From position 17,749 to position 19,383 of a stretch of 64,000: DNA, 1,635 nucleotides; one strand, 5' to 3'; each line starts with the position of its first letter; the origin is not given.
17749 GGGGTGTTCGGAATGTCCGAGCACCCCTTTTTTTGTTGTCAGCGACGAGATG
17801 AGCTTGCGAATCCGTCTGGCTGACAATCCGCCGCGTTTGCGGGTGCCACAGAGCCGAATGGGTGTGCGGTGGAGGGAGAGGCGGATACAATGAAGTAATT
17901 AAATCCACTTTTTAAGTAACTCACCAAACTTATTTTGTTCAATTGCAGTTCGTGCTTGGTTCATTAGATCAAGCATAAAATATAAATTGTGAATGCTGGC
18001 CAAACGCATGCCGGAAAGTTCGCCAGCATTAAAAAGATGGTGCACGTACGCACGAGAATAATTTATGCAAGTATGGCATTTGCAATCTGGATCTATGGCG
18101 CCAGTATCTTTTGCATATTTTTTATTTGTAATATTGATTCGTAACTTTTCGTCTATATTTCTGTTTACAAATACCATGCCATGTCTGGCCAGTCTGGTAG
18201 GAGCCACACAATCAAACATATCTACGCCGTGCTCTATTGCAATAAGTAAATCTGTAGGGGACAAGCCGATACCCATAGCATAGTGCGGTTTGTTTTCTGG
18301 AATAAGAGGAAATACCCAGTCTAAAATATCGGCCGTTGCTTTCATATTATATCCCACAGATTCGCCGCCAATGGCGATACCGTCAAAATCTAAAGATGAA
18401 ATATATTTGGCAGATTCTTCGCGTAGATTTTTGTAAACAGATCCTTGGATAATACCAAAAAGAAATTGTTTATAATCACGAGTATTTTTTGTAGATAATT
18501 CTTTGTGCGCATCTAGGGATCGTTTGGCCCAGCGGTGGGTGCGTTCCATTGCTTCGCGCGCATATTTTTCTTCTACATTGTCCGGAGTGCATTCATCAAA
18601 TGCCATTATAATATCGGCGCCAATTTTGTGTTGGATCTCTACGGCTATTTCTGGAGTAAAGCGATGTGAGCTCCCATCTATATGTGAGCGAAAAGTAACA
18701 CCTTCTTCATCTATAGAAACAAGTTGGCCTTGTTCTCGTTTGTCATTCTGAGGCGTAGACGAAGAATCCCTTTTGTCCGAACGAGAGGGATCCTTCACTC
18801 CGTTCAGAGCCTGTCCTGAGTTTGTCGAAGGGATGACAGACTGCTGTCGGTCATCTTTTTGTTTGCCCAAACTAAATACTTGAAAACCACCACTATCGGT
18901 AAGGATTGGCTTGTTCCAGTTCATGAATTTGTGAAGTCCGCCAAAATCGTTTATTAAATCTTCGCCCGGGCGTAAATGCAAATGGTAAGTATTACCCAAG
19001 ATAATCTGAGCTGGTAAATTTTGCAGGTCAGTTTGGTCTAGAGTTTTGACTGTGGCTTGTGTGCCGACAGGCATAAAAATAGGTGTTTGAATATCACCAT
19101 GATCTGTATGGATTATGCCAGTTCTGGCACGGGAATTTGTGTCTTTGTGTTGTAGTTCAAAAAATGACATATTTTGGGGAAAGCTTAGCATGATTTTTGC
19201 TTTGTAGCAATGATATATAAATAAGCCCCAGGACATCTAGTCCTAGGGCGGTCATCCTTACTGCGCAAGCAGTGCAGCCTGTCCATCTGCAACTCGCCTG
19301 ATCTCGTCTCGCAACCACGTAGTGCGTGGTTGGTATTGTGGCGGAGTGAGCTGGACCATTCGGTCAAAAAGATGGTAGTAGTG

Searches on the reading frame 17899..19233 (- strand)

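Call 70: search_protein_families(library=pfam, proteins=[window:17899-19233:-], max_evalue=0.001)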
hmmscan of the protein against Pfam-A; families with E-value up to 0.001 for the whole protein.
window:17899-19233:- (444 aa): 1 family
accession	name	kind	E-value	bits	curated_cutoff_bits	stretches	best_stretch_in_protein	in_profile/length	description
PF01702.25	TGT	-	9.4e-147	489.2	26.3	2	170-443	91-351/357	Queuine tRNA-ribosyltransferase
